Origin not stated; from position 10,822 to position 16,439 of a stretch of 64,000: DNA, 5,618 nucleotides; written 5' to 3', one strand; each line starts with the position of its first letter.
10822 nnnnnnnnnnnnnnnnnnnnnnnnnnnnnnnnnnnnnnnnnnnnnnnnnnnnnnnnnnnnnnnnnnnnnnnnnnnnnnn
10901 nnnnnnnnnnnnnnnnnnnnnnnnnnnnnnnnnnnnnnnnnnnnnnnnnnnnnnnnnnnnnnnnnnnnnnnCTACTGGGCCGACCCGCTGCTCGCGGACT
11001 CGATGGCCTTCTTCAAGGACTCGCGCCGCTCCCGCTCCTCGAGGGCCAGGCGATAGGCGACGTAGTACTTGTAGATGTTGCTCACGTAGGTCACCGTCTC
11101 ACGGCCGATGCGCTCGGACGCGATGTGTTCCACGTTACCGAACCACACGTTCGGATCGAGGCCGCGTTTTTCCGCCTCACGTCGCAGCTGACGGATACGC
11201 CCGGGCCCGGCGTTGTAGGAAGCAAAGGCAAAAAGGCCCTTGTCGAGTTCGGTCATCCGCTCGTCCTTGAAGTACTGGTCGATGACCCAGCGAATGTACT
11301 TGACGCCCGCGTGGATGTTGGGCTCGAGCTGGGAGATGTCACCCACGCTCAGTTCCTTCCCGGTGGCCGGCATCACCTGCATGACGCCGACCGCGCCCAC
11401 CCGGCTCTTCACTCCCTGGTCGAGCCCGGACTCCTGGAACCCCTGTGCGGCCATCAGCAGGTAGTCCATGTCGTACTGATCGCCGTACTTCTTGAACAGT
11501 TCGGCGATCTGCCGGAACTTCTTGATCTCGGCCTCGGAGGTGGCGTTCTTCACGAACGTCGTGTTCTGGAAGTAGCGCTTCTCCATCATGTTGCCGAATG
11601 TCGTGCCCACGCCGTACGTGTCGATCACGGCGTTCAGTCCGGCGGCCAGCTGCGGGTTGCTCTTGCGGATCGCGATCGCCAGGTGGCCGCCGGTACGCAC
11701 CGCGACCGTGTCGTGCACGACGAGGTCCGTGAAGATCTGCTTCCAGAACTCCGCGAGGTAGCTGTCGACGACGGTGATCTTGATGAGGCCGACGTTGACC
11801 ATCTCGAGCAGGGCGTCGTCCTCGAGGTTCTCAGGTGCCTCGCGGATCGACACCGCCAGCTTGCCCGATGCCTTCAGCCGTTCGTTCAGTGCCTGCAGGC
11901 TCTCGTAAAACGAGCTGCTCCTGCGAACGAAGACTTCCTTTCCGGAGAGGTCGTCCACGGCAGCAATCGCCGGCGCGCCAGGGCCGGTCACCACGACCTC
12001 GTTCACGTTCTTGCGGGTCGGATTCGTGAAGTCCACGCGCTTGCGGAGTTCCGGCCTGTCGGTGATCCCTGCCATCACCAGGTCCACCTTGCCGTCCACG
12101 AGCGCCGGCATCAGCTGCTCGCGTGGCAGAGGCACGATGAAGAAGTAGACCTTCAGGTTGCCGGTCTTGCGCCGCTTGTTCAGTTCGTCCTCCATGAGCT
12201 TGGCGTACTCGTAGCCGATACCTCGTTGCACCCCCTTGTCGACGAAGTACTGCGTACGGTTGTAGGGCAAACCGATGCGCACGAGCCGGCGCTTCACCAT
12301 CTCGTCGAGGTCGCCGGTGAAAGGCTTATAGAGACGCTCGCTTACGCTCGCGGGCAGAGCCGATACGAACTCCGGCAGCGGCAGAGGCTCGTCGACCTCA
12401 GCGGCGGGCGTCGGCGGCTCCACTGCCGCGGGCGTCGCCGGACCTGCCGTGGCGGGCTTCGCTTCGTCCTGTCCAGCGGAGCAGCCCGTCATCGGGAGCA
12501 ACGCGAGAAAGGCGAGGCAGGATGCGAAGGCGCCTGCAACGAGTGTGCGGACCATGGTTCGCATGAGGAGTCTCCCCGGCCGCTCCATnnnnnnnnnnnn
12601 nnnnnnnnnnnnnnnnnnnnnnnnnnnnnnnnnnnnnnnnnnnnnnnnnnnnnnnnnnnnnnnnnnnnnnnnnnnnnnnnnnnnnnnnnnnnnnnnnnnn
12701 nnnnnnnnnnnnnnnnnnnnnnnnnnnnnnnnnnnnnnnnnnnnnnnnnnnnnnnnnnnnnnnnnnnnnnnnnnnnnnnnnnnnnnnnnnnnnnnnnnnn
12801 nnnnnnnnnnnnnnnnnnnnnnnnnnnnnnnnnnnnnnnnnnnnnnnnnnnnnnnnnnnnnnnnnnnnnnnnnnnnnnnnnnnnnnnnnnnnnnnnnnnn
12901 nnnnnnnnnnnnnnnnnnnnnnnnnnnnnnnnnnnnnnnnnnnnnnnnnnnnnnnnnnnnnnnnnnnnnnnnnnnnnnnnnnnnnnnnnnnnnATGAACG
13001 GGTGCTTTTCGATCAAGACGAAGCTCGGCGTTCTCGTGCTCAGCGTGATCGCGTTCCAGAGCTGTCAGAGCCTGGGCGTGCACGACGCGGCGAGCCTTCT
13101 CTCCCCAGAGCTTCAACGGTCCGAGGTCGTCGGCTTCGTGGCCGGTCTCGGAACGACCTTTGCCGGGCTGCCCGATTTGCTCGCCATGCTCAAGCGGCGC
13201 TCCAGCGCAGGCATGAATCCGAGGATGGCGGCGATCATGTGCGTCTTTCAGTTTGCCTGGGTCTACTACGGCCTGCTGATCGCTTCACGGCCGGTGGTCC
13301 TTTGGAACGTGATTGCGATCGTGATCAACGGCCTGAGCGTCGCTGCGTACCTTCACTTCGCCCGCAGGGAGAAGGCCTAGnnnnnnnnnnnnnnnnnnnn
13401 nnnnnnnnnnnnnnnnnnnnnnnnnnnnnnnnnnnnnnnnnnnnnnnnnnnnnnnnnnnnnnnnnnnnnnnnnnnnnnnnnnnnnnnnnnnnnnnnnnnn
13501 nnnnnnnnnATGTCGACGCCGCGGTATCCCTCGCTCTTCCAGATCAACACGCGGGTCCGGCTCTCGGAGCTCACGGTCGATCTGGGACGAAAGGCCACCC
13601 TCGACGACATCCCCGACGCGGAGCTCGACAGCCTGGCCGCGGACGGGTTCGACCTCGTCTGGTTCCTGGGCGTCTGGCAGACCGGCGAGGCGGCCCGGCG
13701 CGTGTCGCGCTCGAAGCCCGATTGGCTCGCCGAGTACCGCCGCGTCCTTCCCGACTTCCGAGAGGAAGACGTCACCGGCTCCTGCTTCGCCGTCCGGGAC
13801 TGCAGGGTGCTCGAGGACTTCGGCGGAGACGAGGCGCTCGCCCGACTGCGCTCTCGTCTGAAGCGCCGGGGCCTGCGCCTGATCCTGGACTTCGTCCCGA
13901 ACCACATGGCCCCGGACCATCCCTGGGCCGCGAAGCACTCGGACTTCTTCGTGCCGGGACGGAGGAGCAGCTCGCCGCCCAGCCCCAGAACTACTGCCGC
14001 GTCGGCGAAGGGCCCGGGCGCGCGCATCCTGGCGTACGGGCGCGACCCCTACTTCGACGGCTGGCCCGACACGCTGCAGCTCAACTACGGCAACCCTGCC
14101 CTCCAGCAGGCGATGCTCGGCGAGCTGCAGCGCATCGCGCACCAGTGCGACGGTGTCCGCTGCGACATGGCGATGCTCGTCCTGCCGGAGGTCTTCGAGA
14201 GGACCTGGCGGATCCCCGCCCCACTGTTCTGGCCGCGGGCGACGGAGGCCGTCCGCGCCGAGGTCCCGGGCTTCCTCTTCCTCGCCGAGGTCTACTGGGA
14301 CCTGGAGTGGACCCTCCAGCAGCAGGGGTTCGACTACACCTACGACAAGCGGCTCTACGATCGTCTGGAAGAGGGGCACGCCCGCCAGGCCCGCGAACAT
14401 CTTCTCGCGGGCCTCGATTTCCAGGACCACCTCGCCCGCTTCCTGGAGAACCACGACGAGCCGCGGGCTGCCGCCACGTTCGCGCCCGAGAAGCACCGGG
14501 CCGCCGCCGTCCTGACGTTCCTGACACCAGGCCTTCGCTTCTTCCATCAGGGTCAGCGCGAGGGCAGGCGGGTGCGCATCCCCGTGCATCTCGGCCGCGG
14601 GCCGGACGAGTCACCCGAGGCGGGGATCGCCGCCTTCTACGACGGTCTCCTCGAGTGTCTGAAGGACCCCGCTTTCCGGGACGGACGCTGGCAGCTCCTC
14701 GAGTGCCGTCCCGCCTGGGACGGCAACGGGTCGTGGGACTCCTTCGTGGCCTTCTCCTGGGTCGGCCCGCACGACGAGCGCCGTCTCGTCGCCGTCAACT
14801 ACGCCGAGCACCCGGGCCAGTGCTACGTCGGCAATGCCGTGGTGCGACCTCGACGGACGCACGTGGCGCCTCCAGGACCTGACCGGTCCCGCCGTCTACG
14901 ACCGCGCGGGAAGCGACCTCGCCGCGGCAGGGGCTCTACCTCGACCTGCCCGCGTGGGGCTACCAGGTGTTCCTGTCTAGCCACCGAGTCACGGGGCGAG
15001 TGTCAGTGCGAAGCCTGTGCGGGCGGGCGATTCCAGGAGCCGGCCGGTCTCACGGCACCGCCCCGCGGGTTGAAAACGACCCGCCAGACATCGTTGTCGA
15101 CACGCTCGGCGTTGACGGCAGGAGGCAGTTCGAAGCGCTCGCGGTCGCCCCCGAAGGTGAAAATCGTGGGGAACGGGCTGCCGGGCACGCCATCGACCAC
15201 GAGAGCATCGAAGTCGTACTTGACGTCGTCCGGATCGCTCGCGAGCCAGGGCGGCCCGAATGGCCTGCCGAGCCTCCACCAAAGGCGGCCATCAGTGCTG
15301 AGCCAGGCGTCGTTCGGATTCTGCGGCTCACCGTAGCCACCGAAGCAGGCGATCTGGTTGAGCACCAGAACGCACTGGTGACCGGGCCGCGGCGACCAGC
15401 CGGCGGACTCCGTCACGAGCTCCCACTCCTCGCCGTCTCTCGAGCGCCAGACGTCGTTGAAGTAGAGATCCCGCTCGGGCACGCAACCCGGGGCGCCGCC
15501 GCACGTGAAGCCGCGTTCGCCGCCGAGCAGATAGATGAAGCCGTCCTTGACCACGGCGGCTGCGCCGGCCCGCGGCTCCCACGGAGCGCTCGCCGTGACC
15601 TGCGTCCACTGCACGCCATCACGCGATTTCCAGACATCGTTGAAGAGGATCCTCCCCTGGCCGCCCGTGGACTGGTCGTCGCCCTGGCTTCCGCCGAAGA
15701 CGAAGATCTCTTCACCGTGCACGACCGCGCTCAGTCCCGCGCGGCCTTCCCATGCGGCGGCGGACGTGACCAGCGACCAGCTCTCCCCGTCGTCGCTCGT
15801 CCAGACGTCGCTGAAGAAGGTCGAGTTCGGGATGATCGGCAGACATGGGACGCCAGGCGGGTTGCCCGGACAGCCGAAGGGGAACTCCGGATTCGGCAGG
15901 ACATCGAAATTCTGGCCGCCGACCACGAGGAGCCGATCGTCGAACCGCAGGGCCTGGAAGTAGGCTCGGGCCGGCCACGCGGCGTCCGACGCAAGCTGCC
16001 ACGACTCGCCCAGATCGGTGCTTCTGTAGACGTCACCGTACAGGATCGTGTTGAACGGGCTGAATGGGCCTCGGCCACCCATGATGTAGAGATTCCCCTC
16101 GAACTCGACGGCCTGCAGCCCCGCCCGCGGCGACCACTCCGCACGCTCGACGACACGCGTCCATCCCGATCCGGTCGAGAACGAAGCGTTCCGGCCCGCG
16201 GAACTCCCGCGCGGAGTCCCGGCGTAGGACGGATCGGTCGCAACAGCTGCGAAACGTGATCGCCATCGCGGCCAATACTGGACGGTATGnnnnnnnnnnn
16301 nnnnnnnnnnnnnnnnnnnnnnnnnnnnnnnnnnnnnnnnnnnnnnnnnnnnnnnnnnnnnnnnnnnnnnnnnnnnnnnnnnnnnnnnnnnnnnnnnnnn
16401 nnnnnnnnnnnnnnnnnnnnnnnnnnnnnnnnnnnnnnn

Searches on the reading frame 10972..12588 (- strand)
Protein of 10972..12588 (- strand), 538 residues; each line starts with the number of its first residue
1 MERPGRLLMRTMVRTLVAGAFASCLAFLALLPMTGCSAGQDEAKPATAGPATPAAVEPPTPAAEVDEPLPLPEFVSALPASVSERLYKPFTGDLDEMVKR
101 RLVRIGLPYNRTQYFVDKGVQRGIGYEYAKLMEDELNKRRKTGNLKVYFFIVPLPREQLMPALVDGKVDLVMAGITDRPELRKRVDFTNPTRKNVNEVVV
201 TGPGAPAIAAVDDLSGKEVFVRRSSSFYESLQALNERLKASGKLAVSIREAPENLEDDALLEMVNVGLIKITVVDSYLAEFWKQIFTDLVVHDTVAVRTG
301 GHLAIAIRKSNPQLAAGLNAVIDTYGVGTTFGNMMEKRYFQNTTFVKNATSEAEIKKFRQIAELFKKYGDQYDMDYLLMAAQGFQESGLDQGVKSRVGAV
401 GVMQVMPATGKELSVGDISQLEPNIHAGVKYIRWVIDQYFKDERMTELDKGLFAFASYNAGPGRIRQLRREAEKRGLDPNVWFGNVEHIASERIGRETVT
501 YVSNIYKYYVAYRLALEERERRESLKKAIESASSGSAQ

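Call 50: search_protein_families(library=ncbifam, proteins=[window:10972-12588:-], max_evalue=0.01)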
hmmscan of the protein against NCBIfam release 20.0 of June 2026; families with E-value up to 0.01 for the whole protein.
window:10972-12588:- (538 aa): 10 families
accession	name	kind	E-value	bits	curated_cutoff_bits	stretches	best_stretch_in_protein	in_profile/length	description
NF008112.0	PRK10859.1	equivalog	1.6e-46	158.8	354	1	93-483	35-408/483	membrane-bound lytic murein transglycosylase MltF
NF047373.1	BB0259_flg_lyt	exception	1.4e-13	50.5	234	1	366-473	553-658/705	flagellar assembly lytic transglycosylase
NF008631.0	PRK11619.1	equivalog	1.8e-12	46.4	536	1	363-520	481-632/644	murein transglycosylase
TIGR01096.1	3A0103s03R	subfamily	3e-11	43.3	256.35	1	150-337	66-248/250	lysine/arginine/ornithine ABC transporter substrate-binding protein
NF041764.1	ArtI_Ecoli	equivalog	1.1e-06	28.2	522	1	158-341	71-242/243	arginine ABC transporter substrate-binding protein ArtI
NF008426.0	PRK11260.1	equivalog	2.6e-06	26.9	312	1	94-341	34-261/266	cystine ABC transporter substrate-binding protein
NF011583.0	PRK15007.1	subfamily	6e-06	25.8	358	1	158-341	71-242/243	arginine ABC transporter substrate-binding protein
NF007029.0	PRK09495.1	equivalog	6.8e-06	26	303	1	144-225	60-140/248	glutamine ABC transporter substrate-binding protein GlnH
NF008050.0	PRK10783.1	equivalog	9.4e-06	24.2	508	1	336-524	84-262/457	murein transglycosylase D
NF041765.1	ArtJ_Ecoli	equivalog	0.00028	20.6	510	1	158-336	71-238/243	arginine ABC transporter substrate-binding protein ArtJ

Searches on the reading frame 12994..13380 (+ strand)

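Call 88: search_protein_families(library=pfam, proteins=[window:12994-13380:+], max_evalue=0.00001)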
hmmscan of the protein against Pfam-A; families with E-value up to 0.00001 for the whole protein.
window:12994-13380:+ (128 aa): 1 family
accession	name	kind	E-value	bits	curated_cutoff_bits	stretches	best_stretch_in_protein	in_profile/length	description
PF03083.21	MtN3_slv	-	2.2e-10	40.9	23.7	1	45-126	5-86/87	Sugar efflux transporter for intercellular exchange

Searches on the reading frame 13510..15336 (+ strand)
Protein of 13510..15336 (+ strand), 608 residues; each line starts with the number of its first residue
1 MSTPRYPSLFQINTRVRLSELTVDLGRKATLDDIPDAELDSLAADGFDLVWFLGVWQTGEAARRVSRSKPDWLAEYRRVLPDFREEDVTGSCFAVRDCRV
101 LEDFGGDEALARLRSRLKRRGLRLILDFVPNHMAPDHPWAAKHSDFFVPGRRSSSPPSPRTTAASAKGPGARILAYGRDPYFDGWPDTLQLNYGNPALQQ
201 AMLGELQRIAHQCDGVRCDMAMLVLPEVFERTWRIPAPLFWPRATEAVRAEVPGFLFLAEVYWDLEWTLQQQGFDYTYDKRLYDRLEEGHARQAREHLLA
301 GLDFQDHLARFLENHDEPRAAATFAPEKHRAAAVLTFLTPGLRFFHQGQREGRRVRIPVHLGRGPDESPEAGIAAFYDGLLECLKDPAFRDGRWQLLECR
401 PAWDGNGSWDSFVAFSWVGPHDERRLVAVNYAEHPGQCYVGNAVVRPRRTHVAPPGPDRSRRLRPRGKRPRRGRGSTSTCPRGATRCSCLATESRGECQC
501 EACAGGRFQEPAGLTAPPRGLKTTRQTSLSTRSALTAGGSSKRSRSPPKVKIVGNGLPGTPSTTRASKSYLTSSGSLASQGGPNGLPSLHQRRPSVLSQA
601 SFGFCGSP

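Call 50: search_protein_families(library=ncbifam, proteins=[window:13510-15336:+], max_evalue=0.01)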
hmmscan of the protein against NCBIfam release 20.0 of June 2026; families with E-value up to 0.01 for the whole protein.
window:13510-15336:+ (608 aa): 12 families
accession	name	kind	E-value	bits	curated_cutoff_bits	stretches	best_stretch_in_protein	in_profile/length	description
NF041321.1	Alpha-amyl_MalA_Halo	equivalog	7.5e-15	54.3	875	1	99-443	321-636/666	alpha-amylase MalA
NF008051.0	PRK10785.1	equivalog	7.3e-08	31.1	568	1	100-144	218-262/607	maltodextrin glucosidase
TIGR02401.1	trehalose_TreY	equivalog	7.5e-08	31.1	498.65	1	98-138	55-95/838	malto-oligosyltrehalose synthase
NF041090.1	Cyc-maltodext_AglB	equivalog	1.3e-06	27.5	540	1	99-144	103-148/470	cyclomaltodextrinase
TIGR02403.1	trehalose_treC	equivalog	7.3e-06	24.9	799.05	1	98-142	65-109/544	alpha,alpha-phosphotrehalase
NF011088.0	PRK14511.1-6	equivalog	1.5e-05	23.3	1877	1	95-151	87-142/1009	malto-oligosyltrehalose synthase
NF011086.0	PRK14511.1-3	equivalog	1.8e-05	23.1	1411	1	98-153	58-113/924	malto-oligosyltrehalose synthase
NF011085.0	PRK14511.1-2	equivalog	3.5e-05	22.1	1312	1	102-135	62-95/873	malto-oligosyltrehalose synthase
NF011077.0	PRK14507.1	equivalog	0.00051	17.5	2148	1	102-134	801-833/1693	malto-oligosyltrehalose synthase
NF011084.0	PRK14511.1-1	equivalog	0.00058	18.7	1021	1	98-137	56-95/728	malto-oligosyltrehalose synthase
NF011087.0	PRK14511.1-5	equivalog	0.00072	17.4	1556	1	99-150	67-118/996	malto-oligosyltrehalose synthase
TIGR02456.1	treS_nterm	equivalog_domain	0.0017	17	678.35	0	99-142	67-110/539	maltose alpha-D-glucosyltransferase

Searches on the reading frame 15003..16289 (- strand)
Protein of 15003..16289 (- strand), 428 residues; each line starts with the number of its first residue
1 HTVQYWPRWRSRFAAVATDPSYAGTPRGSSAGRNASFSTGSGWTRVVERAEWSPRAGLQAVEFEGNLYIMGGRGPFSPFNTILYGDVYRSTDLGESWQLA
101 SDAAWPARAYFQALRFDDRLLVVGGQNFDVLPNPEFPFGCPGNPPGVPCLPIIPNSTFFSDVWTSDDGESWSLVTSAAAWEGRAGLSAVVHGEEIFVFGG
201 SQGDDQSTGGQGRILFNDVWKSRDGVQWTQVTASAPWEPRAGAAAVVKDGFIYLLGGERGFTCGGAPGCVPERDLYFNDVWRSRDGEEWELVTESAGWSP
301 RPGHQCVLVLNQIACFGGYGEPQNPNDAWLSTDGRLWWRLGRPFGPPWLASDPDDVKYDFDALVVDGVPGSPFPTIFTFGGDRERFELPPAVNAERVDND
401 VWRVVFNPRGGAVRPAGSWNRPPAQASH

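Call 11: search_protein_families(library=pfam, proteins=[window:15003-16289:-], max_evalue=0.01)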
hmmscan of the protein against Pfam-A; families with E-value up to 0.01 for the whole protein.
window:15003-16289:- (428 aa): 8 families
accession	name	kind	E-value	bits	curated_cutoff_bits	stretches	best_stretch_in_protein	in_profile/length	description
PF24681.1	Kelch_KLHDC2_KLHL20_DRC7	-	5e-19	68.9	50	2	158-318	77-221/221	KLHDC2/KLHL20/DRC7 Kelch-repeats domain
PF01344.31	Kelch_1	-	3.1e-15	55.8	20.1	1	183-205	2-23/46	Kelch motif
PF13418.12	Kelch_4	-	2e-14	53.7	21.6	1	300-341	1-45/49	Galactose oxidase, central domain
PF24981.1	Beta-prop_ATRN-LZTR1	-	6e-13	49.1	50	1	169-247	25-100/289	Attractin/LZTR1 beta-propeller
PF13964.12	Kelch_6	-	4.1e-12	46.1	25.3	0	183-213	2-24/50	Kelch motif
PF24996.1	NANM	-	1.5e-09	37.6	45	1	169-258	41-125/350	N-acetylneuraminate epimerase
PF07646.21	Kelch_2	-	1.9e-09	37.4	21.3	0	183-232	2-45/48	Kelch motif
PF13810.12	DUF4185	-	0.0029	17.3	39.5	0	83-111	125-152/309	Domain of unknown function (DUF4185)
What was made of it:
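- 15003..16289 (-): Kelch-repeat gene on the other side of the intron fragment. call 11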

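Call 33: list_cluster_members(proteins=[P0008, window:15003-16289:-])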
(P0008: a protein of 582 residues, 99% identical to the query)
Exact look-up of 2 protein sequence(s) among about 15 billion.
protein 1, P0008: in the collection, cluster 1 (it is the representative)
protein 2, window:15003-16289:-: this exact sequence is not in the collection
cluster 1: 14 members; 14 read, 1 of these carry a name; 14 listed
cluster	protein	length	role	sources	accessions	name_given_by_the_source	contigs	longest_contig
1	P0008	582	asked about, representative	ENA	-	-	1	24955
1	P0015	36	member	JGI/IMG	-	hypothetical protein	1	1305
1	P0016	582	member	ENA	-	-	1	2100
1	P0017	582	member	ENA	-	-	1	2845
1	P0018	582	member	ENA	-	-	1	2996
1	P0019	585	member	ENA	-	-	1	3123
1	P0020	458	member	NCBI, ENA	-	-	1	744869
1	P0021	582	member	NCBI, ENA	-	-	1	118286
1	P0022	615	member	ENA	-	-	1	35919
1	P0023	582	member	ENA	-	-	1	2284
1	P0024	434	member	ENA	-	-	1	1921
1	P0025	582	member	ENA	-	-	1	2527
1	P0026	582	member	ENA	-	-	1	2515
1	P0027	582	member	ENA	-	-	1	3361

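Call 50: search_protein_families(library=ncbifam, proteins=[window:15003-16289:-], max_evalue=0.01)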
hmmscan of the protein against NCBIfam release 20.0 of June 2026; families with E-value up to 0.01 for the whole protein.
window:15003-16289:- (428 aa): 3 families
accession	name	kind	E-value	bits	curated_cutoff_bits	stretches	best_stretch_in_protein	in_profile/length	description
NF010730.0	PRK14131.1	subfamily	7.4e-10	38.1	416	1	165-257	66-155/384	N-acetylneuraminate epimerase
TIGR03547.1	muta_rot_YjhT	subfamily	8.3e-07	28.4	256.35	1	166-257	38-126/346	YjhT family mutarotase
NF053688.1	BamI_Bacteroidota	equivalog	1.8e-05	24.2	370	0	160-284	329-446/452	BamI family beta-barrel-assembly machinery protein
